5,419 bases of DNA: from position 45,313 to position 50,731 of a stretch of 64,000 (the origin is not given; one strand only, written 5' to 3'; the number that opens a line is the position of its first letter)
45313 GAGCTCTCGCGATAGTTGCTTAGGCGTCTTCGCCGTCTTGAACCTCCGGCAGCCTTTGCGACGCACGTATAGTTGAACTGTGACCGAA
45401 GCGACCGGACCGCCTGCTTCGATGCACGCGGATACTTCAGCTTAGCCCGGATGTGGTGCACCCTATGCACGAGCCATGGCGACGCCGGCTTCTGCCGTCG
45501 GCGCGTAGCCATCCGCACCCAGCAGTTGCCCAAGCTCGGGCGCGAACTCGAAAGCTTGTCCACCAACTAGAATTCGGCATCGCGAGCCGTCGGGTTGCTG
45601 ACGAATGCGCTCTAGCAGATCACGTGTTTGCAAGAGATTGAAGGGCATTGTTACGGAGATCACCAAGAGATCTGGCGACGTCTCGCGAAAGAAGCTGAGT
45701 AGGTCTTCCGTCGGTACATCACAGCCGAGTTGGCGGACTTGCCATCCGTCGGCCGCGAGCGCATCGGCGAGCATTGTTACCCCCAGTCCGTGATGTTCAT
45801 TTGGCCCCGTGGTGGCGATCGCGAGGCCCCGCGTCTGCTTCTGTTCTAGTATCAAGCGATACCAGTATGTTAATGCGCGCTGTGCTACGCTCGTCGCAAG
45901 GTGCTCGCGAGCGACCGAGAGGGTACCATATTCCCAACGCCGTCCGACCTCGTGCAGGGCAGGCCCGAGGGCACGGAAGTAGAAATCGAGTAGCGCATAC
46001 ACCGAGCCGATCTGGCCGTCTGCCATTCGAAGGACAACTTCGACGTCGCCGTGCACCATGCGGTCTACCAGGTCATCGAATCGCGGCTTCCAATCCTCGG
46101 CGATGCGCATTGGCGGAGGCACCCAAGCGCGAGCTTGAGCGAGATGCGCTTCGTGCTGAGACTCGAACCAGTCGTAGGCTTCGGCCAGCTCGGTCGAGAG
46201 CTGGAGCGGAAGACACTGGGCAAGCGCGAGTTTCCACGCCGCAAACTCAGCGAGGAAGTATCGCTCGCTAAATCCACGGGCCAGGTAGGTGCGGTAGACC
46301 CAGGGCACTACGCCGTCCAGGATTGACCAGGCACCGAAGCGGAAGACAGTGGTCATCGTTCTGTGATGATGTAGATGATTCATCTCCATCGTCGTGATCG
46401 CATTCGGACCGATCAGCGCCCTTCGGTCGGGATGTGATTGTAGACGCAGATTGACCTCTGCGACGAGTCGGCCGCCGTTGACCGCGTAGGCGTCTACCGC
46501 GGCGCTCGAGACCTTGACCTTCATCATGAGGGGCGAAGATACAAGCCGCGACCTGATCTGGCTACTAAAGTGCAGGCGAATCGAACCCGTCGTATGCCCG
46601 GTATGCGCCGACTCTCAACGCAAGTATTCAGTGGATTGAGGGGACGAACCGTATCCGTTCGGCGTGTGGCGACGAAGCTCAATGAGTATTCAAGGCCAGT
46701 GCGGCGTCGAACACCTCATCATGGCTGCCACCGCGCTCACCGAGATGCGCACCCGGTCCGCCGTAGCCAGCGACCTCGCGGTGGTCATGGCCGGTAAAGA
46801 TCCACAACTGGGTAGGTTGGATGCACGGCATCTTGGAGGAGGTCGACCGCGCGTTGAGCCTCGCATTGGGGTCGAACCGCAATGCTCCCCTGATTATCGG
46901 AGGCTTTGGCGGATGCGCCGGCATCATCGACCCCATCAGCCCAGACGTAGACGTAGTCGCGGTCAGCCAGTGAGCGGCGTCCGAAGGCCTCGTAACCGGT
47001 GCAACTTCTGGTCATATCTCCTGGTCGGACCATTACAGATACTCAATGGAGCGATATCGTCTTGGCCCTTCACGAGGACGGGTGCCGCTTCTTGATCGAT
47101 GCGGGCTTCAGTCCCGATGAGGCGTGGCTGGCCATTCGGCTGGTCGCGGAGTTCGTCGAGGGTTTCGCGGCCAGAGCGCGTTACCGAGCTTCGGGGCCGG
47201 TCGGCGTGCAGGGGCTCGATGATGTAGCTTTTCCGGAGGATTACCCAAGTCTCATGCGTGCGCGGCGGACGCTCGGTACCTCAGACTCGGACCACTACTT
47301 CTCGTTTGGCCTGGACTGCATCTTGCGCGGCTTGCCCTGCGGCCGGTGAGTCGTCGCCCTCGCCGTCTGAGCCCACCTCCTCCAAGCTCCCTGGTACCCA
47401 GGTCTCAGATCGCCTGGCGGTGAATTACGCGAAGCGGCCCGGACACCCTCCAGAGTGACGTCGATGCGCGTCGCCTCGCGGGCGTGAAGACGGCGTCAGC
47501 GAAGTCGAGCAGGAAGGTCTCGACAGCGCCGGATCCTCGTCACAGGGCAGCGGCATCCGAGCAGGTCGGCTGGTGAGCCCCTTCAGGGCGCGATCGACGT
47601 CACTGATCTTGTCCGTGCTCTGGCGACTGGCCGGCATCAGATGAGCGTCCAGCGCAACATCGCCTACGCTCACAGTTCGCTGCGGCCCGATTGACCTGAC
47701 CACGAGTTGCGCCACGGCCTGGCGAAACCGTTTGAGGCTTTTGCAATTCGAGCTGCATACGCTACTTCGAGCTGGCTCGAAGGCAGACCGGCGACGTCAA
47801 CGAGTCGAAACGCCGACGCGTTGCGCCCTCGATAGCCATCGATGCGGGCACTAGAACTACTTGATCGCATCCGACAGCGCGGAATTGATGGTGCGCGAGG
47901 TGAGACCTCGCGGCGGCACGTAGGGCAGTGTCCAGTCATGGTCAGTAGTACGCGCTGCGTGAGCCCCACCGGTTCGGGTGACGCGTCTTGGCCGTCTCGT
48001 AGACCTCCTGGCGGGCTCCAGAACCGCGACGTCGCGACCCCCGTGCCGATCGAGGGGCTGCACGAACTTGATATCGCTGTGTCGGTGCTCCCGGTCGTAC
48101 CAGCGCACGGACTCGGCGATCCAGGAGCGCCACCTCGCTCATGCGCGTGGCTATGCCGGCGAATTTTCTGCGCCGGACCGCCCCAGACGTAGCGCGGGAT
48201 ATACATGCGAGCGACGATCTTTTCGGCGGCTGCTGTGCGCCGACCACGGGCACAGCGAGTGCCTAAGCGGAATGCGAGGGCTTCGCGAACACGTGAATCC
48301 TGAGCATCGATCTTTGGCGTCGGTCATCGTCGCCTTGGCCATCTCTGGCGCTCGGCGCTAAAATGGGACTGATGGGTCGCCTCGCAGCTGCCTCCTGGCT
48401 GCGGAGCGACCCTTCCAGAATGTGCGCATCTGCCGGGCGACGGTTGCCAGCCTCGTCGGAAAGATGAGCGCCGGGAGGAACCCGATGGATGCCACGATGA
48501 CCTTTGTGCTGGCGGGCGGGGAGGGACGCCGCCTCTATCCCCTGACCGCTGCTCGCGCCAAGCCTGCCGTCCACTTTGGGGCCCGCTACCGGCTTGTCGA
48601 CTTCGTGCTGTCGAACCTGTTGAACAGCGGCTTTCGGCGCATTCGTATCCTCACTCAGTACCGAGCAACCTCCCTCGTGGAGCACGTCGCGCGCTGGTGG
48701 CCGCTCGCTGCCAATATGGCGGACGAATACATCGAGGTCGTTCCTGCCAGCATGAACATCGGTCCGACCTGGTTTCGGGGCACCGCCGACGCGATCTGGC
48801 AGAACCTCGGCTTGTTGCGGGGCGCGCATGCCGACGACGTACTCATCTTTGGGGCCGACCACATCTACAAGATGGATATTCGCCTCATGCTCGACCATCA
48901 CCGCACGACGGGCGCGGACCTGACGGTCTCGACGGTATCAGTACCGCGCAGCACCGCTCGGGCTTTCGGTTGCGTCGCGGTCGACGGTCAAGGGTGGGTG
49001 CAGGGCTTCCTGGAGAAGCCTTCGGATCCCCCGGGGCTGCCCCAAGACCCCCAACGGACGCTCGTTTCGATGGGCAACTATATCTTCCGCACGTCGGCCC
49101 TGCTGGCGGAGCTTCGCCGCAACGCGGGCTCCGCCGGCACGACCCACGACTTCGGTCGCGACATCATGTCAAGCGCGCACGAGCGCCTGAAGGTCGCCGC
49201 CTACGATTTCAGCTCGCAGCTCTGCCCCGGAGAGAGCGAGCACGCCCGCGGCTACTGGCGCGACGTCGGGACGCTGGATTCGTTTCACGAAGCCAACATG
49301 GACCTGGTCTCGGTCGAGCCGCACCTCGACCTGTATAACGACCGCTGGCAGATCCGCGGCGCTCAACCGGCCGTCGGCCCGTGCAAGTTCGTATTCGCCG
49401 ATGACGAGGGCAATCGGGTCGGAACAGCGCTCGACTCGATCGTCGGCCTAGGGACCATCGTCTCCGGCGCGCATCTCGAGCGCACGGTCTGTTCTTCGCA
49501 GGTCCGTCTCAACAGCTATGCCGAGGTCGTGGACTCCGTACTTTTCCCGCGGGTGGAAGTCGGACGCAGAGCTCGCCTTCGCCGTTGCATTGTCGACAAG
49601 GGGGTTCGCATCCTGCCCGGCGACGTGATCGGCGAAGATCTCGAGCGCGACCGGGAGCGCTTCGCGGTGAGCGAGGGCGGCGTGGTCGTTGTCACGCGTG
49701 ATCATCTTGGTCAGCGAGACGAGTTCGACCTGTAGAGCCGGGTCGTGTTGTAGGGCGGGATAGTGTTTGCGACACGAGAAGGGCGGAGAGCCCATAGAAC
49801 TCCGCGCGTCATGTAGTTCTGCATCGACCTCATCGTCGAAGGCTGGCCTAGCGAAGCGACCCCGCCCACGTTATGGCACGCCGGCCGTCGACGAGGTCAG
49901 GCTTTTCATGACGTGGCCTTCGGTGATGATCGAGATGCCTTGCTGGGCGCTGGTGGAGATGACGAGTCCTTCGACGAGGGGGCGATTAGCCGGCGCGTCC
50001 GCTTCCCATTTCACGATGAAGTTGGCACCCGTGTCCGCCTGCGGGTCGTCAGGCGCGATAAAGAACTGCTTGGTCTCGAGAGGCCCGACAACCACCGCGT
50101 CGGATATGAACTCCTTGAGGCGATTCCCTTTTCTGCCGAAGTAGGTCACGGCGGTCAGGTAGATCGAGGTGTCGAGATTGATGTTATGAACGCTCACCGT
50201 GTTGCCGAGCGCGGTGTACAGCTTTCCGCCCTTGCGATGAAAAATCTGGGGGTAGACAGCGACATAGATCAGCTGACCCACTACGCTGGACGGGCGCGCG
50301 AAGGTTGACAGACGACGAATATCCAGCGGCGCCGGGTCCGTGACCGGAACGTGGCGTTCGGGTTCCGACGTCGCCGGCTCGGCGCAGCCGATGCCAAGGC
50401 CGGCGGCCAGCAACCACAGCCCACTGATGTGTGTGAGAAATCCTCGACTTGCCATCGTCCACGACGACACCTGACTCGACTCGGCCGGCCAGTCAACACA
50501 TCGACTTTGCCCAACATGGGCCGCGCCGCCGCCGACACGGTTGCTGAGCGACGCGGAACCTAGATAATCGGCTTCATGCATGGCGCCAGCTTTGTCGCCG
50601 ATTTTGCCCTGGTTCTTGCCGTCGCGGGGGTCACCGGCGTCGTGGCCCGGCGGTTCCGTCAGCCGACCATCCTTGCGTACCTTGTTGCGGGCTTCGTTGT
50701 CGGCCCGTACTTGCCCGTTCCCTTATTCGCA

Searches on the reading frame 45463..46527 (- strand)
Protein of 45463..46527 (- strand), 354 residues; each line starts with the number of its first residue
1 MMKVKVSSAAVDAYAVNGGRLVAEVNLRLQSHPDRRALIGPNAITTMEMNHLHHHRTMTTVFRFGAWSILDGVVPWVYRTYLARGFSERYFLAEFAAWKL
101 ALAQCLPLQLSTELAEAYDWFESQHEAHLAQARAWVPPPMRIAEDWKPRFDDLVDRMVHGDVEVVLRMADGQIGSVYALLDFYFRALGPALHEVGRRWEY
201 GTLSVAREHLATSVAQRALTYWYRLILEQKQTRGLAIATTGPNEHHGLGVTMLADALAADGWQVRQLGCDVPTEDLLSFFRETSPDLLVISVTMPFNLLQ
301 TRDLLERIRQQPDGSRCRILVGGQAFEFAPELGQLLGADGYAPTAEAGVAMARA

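Call 5: search_protein_families(library=pfam, proteins=[window:45463-46527:-])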
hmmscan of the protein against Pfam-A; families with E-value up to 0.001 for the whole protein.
window:45463-46527:- (354 aa): 2 families
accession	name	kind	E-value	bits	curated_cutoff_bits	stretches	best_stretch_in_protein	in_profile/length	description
PF02310.24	B12-binding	-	4.6e-20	72.1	32.1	1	236-348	3-119/121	B12 binding domain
PF02607.22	B12-binding_2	-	1.4e-12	48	23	1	151-221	3-72/74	B12 binding domain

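Call 43: search_protein_families(library=ncbifam, proteins=[window:45463-46527:-], max_evalue=0.001)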
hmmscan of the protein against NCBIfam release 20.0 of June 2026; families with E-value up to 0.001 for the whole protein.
window:45463-46527:- (354 aa): 7 families
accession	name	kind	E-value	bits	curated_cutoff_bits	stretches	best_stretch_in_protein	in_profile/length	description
NF047996.1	corrin_MtgC_2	exception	1.9e-14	53.6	370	1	189-344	44-198/212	glycine betaine-specific corrinoid protein MtgC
NF052513.1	TransRegCarH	equivalog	2.7e-13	49.9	400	1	186-338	119-261/274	HTH-type transcriptional repressor CarH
NF041607.1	dimeth_corrin_MtbC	equivalog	1.6e-11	44.1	350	1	161-352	9-199/203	dimethylamine corrinoid protein MtbC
TIGR02370.1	pyl_corrinoid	subfamily_domain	1.2e-10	41.1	215.3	1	159-327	8-178/197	methyltransferase cognate corrinoid protein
NF047995.1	corrinoid_MtgC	exception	6.8e-09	35.5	310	1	150-352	5-209/215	glycine betaine-specific corrinoid protein MtgC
NF040669.1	MtaC2_Meth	equivalog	8.6e-05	22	450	1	228-294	121-187/267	methanol--corrinoid protein MtaC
NF040655.1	MtaC_Meth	equivalog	0.00023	20.3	420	1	219-323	105-207/253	methanol--corrinoid protein MtaC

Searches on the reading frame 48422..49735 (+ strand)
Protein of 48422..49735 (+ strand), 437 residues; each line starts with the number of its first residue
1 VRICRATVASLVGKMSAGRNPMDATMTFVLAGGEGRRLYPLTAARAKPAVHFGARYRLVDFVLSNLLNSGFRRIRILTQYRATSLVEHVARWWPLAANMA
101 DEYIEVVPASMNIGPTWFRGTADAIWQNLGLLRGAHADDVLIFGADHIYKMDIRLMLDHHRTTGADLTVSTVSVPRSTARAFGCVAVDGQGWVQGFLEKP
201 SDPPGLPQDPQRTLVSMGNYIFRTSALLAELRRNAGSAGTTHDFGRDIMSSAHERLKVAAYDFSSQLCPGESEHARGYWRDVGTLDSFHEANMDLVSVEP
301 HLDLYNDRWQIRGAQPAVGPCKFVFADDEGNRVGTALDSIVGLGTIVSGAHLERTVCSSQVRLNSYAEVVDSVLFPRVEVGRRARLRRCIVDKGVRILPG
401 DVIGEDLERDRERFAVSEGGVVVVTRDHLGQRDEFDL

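Call 13: search_protein_families(library=pfam, proteins=[window:48422-49735:+], max_evalue=0.01)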
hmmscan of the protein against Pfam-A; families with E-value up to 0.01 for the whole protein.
window:48422-49735:+ (437 aa): 5 families
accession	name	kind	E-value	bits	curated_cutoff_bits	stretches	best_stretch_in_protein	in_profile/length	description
PF00483.29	NTP_transferase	-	1.8e-54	185.4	21.2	1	28-295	3-242/245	Nucleotidyl transferase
PF24894.1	Hexapep_GlmU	-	2.1e-34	118.2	23.3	1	320-424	2-104/104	GlmU-like, C-terminal hexapeptide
PF12804.13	NTP_transf_3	-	1.9e-05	25.4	27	1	28-236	2-146/160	MobA-like NTP transferase domain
PF25247.1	LbH_GLGC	-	0.00033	21.1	27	1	338-427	31-127/135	GLGC left-handed parallel beta-helix domain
PF25084.1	LbH_EIF2B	-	0.00044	20.7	54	1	339-403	22-87/105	EIF2B subunit epsilon LbH domain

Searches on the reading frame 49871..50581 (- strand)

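Call 13: search_protein_families(library=pfam, proteins=[window:49871-50581:-], max_evalue=0.01)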
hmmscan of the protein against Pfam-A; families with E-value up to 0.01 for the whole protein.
window:49871-50581:- (236 aa): 1 family
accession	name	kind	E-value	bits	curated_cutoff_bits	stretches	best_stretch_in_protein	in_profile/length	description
PF11322.13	DUF3124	-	5e-34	117.6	27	1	102-224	1-122/123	Protein of unknown function (DUF3124)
